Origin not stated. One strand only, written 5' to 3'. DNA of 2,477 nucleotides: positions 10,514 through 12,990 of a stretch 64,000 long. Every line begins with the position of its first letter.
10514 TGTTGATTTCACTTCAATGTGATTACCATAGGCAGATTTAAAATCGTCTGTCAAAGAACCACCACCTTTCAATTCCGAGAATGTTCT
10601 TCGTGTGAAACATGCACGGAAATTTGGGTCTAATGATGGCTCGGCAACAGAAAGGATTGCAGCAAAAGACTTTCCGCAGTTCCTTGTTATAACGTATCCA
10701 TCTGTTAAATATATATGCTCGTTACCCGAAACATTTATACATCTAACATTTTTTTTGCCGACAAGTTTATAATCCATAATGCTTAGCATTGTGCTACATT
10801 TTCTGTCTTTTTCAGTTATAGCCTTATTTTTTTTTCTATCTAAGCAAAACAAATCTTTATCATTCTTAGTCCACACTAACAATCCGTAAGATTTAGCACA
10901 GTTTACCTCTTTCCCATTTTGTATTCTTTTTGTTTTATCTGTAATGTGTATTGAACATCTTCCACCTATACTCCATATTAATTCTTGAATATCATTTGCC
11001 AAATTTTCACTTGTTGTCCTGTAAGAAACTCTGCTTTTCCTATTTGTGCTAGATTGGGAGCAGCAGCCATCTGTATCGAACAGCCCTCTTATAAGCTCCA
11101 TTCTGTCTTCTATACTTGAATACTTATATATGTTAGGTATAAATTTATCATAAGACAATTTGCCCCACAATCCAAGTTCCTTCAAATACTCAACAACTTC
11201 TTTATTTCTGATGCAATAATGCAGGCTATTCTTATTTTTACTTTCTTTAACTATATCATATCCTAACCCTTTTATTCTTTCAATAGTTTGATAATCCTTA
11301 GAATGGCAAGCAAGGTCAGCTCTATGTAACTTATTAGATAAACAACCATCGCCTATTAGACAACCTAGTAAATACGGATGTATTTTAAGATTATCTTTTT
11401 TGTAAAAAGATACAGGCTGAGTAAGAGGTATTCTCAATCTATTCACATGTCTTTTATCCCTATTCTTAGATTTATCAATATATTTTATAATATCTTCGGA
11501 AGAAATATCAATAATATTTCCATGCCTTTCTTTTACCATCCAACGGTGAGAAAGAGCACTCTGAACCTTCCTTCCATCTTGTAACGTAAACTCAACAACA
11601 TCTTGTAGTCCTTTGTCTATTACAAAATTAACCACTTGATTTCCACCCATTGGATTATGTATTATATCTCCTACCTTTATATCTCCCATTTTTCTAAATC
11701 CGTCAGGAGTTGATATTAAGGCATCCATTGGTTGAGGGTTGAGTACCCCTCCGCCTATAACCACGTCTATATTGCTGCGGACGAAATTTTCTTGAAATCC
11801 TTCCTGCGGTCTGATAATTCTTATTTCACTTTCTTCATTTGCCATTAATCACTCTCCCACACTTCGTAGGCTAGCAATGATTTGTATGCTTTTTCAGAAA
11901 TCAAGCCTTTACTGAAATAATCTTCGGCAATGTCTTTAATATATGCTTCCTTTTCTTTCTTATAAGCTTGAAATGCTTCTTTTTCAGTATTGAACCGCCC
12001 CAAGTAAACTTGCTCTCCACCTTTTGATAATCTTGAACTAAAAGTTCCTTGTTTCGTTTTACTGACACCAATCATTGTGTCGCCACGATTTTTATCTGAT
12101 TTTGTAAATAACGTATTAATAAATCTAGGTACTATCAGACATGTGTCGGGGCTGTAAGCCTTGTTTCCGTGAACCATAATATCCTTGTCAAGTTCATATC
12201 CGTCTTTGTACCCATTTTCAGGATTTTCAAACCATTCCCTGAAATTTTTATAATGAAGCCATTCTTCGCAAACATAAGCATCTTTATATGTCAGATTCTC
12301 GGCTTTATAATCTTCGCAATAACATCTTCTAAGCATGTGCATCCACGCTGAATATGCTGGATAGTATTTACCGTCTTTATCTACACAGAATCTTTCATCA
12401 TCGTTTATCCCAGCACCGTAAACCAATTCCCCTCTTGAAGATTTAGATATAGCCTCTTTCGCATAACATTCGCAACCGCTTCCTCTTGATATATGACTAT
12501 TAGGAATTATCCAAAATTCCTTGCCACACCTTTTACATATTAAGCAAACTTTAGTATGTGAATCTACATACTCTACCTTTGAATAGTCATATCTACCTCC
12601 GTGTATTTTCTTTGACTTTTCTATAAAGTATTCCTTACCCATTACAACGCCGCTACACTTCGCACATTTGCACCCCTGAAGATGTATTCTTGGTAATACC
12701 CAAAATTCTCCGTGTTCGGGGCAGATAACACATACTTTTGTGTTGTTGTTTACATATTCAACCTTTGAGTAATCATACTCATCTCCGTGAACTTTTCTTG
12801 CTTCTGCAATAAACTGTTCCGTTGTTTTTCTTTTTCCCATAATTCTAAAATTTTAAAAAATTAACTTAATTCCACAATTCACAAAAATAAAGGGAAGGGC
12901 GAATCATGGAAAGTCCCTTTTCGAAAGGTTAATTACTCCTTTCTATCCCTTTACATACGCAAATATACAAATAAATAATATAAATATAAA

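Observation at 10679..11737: Intein in the terminase Walker A loop with a class-3 (Trp/Cys/Thr) signature and a non-nucleophilic first residue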

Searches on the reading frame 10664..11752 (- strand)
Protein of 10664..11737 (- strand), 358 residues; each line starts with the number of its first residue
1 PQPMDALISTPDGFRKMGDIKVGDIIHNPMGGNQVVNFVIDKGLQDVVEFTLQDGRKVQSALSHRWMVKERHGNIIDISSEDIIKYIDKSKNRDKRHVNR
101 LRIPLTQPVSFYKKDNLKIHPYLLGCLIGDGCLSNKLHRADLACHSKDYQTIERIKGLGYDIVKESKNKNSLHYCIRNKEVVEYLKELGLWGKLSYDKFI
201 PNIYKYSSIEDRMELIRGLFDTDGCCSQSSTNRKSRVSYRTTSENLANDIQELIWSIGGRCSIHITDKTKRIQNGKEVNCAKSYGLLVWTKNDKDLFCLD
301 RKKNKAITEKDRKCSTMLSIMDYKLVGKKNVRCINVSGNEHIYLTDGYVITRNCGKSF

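Call 5: search_solved_structures(query=window:10664-11737:-, max_evalue=10, show_alignments=4)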
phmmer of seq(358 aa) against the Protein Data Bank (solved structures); distinct sequences matched with E-value up to 10: 19.
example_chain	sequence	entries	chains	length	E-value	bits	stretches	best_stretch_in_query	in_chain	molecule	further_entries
6riz_A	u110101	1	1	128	2.9e-07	33.1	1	7-87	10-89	gp41-1 intein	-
6qaz_A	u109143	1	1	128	5.7e-05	25.6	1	7-87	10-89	cyanophage-like gp41-1 intein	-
6bs8_A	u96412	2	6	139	0.0012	21.2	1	4-72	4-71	Replicative DNA helicase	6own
4kl6_A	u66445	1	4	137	0.085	15.2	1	37-71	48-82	DNA-directed DNA polymerase,Nucleic acid binding, OB-fold, tRNA/helicase-type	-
6rix_A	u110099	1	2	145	0.13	14.6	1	8-68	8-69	Replicative DNA helicase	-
6riy_A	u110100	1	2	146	0.17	14.2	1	8-68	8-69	Replicative DNA helicase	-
5ol6_A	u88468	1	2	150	0.17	14.2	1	37-73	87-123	Nucleic acid binding, OB-fold, tRNA/helicase-type,DNA-directed DNA polymerase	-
5ol7_A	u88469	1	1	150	0.19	14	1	37-73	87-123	DNA-directed DNA polymerase,DNA-directed DNA polymerase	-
4kl5_A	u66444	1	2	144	0.22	13.8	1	38-71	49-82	DNA polymerase III, alpha subunit, Nucleic acid binding, OB-fold, tRNA/helicase-type chime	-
2keq_A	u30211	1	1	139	0.3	13.4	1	39-71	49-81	DNA polymerase III alpha subunit, Nucleic acid binding OB-fold tRNA/helicase-type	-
9jxq_C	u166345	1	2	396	0.3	13.4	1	251-301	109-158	Kinase D-interacting substrate of 220 kDa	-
7qil_A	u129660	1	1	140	0.38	13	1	40-77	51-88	DnaE intein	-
4gig_A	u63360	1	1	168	0.5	12.6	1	39-71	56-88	DNA polymerase III subunit alpha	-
7oiw_A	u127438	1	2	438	0.83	11.9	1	136-275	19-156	GTP pyrophosphokinase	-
4qfq_A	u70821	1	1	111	0.98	11.7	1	36-76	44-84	DNA polymerase III, alpha subunit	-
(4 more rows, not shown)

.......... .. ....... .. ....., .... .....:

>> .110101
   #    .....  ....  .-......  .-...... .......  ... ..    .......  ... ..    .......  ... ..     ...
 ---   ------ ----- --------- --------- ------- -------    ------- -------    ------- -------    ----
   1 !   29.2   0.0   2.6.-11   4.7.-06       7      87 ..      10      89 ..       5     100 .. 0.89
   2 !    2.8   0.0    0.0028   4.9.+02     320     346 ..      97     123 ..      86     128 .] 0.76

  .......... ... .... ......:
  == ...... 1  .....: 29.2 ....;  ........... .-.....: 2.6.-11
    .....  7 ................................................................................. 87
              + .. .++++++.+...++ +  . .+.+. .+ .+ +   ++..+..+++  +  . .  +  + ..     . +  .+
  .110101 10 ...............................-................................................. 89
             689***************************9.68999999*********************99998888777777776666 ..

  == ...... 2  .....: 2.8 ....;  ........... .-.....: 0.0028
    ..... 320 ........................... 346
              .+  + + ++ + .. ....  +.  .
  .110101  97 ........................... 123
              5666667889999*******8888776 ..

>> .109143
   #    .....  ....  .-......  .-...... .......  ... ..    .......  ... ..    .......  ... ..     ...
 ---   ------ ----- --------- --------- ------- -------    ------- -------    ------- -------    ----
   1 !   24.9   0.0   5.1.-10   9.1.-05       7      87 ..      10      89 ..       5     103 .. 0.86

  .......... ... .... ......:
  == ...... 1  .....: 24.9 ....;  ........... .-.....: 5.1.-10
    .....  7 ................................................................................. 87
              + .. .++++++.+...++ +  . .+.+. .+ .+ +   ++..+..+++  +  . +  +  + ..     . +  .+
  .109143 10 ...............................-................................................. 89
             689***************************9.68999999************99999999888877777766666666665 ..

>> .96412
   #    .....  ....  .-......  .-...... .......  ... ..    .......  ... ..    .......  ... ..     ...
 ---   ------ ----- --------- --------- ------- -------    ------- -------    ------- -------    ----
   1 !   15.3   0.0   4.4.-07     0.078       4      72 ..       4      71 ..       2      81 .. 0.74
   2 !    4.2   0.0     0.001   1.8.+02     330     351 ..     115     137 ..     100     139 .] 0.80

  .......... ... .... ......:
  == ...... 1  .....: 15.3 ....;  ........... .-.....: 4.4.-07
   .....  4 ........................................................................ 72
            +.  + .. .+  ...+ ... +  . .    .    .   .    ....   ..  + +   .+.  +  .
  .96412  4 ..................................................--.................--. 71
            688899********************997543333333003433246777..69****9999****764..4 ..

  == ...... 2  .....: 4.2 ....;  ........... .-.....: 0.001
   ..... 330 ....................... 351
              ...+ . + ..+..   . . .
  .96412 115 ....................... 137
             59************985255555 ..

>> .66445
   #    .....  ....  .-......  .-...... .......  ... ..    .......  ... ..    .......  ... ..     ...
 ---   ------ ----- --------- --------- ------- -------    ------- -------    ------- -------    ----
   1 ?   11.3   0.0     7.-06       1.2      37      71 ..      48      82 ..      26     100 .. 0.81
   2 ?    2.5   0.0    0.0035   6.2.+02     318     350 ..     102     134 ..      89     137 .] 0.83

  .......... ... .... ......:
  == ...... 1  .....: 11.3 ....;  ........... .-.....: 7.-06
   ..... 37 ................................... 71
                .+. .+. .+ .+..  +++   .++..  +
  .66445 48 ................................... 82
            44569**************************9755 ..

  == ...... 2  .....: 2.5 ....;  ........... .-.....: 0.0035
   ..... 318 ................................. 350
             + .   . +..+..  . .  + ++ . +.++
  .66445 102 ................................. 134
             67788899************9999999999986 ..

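Call 20: find_homologous_proteins(query=window:10679-11737:-, max_evalue=1e-10)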
Query seq(353 aa) (353 aa): 32 proteins with E <= 1e-10 among 1138 candidates.
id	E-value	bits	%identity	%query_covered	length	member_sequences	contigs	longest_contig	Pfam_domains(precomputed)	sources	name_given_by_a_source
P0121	2.5e-74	269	60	59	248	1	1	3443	-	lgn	-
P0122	4.2e-49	186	35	100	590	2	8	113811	PF05204.20,PF14528.12,PF02562.23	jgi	jgi:phosphate starvation-inducible protein PhoH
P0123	1.2e-48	184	35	100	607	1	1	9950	PF14528.12,PF02562.23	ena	-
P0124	2.6e-48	183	35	100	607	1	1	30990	PF14528.12,PF02562.23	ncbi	-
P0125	2.6e-48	183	35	100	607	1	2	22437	PF14528.12,PF02562.23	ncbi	-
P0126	4.4e-47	179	34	100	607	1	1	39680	PF14528.12,PF02562.23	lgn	-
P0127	2.2e-46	177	35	100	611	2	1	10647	PF13604.13,PF13245.13,PF14528.12,PF02562.23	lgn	-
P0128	2.6e-45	173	34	100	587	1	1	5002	PF05204.20,PF14528.12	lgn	-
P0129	4.4e-43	166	32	100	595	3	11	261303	PF14528.12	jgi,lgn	jgi:hypothetical protein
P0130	8.0e-43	165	60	37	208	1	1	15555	-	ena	-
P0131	6.6e-41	159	33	100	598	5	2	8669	PF14528.12,PF02562.23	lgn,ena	-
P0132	2.9e-39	153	32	97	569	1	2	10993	PF01695.24,PF13604.13,PF13245.13,PF14528.12,PF02562.23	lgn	-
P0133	4.1e-39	153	34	100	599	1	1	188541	PF05707.19,PF13245.13,PF14528.12,PF02562.23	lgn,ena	-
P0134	4.5e-39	153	31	100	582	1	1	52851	PF14528.12,PF02562.23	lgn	-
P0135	1.2e-38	151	35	100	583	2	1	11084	PF14528.12,PF02562.23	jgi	-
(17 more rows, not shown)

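Call 33: search_protein_families(library=phrogs, proteins=[window:10679-11737:-], max_evalue=0.001)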
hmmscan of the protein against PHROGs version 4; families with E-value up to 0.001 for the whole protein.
window:10679-11737:- (353 aa): 7 families
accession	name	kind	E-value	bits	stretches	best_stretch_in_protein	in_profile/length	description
phrog_19299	-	head and packaging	6e-33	115.2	1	7-353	38-385/702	terminase large subunit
phrog_30356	-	DNA, RNA and nucleotide metabolism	1.5e-18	67.3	1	5-261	389-632/823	helicase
phrog_36964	-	head and packaging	5.5e-17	62.1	1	8-349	99-429/890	terminase large subunit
phrog_510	-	DNA, RNA and nucleotide metabolism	2.8e-13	50.5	1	15-231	422-632/667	DNA primase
phrog_15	-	head and packaging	4.4e-13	49.5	1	4-251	82-335/1330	terminase large subunit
phrog_4645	-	DNA, RNA and nucleotide metabolism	7.7e-13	49.2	1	85-293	74-277/308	endonuclease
phrog_50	-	DNA, RNA and nucleotide metabolism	1.8e-12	48.1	1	2-136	89-219/570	DnaC-like helicase loader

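Call 42: predict_structure(alignment_id=A2)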
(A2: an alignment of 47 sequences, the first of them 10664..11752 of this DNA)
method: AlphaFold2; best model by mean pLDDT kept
length: 363 residues; sequences in the alignment: 47
mean_pLDDT: 91.2   pTM: 0.90
mean pLDDT of the five models: 91.2, 91.1, 90.9, 90.8, 90.6
residues with pLDDT >= 90: 282; 70-90: 67; 50-70: 11; < 50: 3
segments of 3 or more residues with pLDDT < 50: none
pLDDT, mean of each block of 10 residues (from residue 1): 81 95 97 94 95 96 95 86 93 80 76 86 96 91 88 95 95 90 94 94 95 96 97 79 96 98 96 91 93 95 95 84 92 96 88 88 44
secondary structure, 60 per line:
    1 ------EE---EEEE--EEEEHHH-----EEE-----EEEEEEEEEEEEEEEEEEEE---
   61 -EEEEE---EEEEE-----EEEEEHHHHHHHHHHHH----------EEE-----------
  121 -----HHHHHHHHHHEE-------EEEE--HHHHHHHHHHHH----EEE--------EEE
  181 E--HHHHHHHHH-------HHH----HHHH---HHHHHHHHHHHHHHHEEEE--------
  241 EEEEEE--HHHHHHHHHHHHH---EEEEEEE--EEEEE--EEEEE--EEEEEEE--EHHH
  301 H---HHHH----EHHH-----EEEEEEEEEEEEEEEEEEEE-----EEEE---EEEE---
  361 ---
elements in order: E12-15 E18-21 E30-32 E38-57 E62-66 E70-74 E80-84 H85-96 E107-109 H126-135 E145-148 H151-162 E167-169 E178-181 H184-192 H207-210 H214-228 E229-232 E241-246 H249-261 E265-271 E274-278 E281-285 E288-294 H298-301 H305-308 E322-341 E347-350 E354-357

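Call 44: fold_search(model_id=the predicted structure, library=pdb)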
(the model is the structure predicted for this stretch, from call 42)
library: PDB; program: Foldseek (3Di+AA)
matches with E <= 10: 688; with E <= 0.001: 37
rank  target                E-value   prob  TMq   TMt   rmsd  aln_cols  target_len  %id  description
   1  1ef0_A                1.9e-17  1.00  0.67  0.59   8.3       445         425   15  CRYSTAL STRUCTURE OF PI-SCEI MINIPRECURSOR (released 2000-06-07)
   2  1jva_B                9.1e-17  1.00  0.69  0.60   9.2       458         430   14  CRYSTAL STRUCTURE OF THE VMA1-DERIVED ENDONUCLEASE BEARING THE N AND C EXTEIN PROPEPTIDES (released 2002-08-29)
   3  7qsu                  1.8e-15  1.00  0.57  0.57   7.2       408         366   14  Crystal structure of homing endonuclease-associated TliVMA intein (C1A, d333-339) (released 2022-03-30)
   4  1vde_A                3.9e-15  1.00  0.67  0.58   8.4       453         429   15  PI-SCEI, A HOMING ENDONUCLEASE WITH PROTEIN SPLICING ACTIVITY (released 1998-04-08)
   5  1lwt_A                8.9e-15  1.00  0.67  0.55   8.4       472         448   15  Crystal structure of the intein homing endonuclease PI-SceI bound to its substrate DNA (Ca2+ free) (released 2002-09-27)
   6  1ef0_B                1.3e-14  1.00  0.65  0.60   8.7       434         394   16  CRYSTAL STRUCTURE OF PI-SCEI MINIPRECURSOR (released 2000-06-07)
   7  1vde_B                1.9e-14  1.00  0.66  0.57   8.7       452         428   15  PI-SCEI, A HOMING ENDONUCLEASE WITH PROTEIN SPLICING ACTIVITY (released 1998-04-08)
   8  1jva_A                2.3e-14  1.00  0.65  0.56   8.8       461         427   14  CRYSTAL STRUCTURE OF THE VMA1-DERIVED ENDONUCLEASE BEARING THE N AND C EXTEIN PROPEPTIDES (released 2002-08-29)
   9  1dfa                  2.9e-14  1.00  0.64  0.58   6.6       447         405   15  CRYSTAL STRUCTURE OF PI-SCEI IN C2 SPACE GROUP (released 1999-12-08)
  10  1um2_B                5.6e-14  1.00  0.69  0.61   8.3       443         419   14  Crystal Structure of the Vma1-Derived Endonuclease with the Ligated Extein Segment (released 2004-09-22)
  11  1um2_A                6.3e-14  1.00  0.66  0.58   8.8       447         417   14  Crystal Structure of the Vma1-Derived Endonuclease with the Ligated Extein Segment (released 2004-09-22)
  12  7qss                  1.8e-13  1.00  0.57  0.49   9.3       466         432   12  Crystal structure of homing endonuclease-associated TliVMA intein (C1A) (released 2022-03-30)
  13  1lws_A                7.0e-13  1.00  0.67  0.58   8.8       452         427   14  Crystal structure of the intein homing endonuclease PI-SceI bound to its recognition sequence (released 2002-09-27)
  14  7qst                  1.1e-12  1.00  0.52  0.52  10.5       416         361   15  Crystal structure of homing endonuclease-associated PhoVMA intein (C1A) (released 2022-03-30)
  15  1dq3                  6.1e-11  1.00  0.58  0.48   7.6       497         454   11  CRYSTAL STRUCTURE OF AN ARCHAEAL INTEIN-ENCODED HOMING ENDONUCLEASE PI-PFUI (released 2000-07-05)
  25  6riy_A                2.6e-04  1.00  0.29  0.79  12.7       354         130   10  Crystal structure of MchDnaB-1 intein (N145AA) (released 2020-05-13)
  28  6bs8_C                2.9e-04  1.00  0.17  0.48   3.3        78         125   27  The class 3 DnaB intein from Mycobacterium smegmatis (released 2018-11-21)
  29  6rix_B                3.8e-04  1.00  0.21  0.56   3.1       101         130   21  Crystal structure of MchDnaB-1 intein (released 2020-05-13)
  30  6bs8_A                5.0e-04  1.00  0.20  0.56   2.1        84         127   25  The class 3 DnaB intein from Mycobacterium smegmatis (released 2018-11-21)
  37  6bs8_B                7.9e-04  1.00  0.17  0.46   3.3        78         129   27  The class 3 DnaB intein from Mycobacterium smegmatis (released 2018-11-21)
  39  6riy_B                1.0e-03  1.00  0.19  0.49   3.0        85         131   22  Crystal structure of MchDnaB-1 intein (N145AA) (released 2020-05-13)
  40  6rix_A                1.1e-03  1.00  0.19  0.48   3.2        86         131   22  Crystal structure of MchDnaB-1 intein (released 2020-05-13)
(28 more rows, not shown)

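Call 59: search_protein_representatives(protein=window:10679-11737:-)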
Query: 353 residues. Proteins with E-value up to 0.001 (for the whole library): 15166; up to 1e-10: 9142; up to 1e-30: 1860. The best 150 are listed.
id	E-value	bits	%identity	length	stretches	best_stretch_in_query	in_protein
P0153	1.1e-98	347.1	49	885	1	1-353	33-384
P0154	4.8e-86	305.5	37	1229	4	179-353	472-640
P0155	7.5e-83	295.0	36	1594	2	2-353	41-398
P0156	3.3e-80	286.3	34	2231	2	2-353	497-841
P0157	1.0e-79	284.6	35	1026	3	2-353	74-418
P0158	8.7e-79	281.6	29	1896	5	1-353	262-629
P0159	9.5e-77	274.9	36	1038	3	2-353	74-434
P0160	3.8e-76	272.9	35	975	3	4-353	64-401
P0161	4.8e-75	269.3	34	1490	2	2-353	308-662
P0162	5.7e-75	269.0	33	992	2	2-353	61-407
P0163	1.0e-74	268.2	34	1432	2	3-353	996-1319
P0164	2.6e-74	266.8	36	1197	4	176-353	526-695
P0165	1.2e-73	264.7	33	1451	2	2-353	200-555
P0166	4.0e-73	263.0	33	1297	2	2-353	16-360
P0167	5.5e-71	255.9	33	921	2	2-353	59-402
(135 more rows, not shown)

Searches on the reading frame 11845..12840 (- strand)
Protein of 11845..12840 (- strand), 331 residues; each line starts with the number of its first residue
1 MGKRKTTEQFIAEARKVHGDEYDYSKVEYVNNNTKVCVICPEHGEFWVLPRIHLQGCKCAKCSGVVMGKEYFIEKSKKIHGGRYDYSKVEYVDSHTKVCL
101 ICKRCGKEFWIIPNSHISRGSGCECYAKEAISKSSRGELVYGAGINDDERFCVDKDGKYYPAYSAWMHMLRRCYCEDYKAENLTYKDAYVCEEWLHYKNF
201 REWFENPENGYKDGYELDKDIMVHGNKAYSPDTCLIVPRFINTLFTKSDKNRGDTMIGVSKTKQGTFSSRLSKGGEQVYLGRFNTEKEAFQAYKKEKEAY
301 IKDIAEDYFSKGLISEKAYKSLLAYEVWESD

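Call 3: search_protein_families(library=pfam, proteins=[window:11845-12840:-], max_evalue=0.1)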
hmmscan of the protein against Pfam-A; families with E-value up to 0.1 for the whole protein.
window:11845-12840:- (331 aa): 1 family
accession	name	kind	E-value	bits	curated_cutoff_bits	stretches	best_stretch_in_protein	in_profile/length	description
PF14311.12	DUF4379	-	0.061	14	24.5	1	91-123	20-50/56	Probable Treble clef zinc finger domain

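Call 33: search_protein_families(library=phrogs, proteins=[window:11845-12840:-], max_evalue=0.001)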
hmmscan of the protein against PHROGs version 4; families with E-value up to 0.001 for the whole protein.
window:11845-12840:- (331 aa): 11 families
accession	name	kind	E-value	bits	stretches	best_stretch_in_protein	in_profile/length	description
phrog_953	-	DNA, RNA and nucleotide metabolism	1.7e-69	236.2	1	84-325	139-384/420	HNH endonuclease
phrog_374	-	DNA, RNA and nucleotide metabolism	3.4e-45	155.9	1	75-330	193-436/617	HNH endonuclease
phrog_681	-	DNA, RNA and nucleotide metabolism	1.1e-27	97.9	1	3-130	300-432/576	endonuclease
phrog_559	-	DNA, RNA and nucleotide metabolism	3.4e-24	86.6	2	1-63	119-180/607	HNH endonuclease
phrog_2081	-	DNA, RNA and nucleotide metabolism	1.3e-19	71.7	1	135-263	76-220/433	HNH endonuclease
phrog_30929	-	unknown function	6e-19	69.2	1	161-316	37-195/413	-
phrog_4605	-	unknown function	1.5e-18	68.1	2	9-66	51-109/151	-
phrog_3377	-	DNA, RNA and nucleotide metabolism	2.9e-09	38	1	160-239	12-87/196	HNH endonuclease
phrog_99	-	DNA, RNA and nucleotide metabolism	3.1e-07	31.4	1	242-318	201-277/383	HNH endonuclease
phrog_8790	-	DNA, RNA and nucleotide metabolism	5.6e-05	24.2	1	160-234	23-91/241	restriction endonuclease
phrog_13470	-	DNA, RNA and nucleotide metabolism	0.00011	23.4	1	254-308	95-150/152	HNH endonuclease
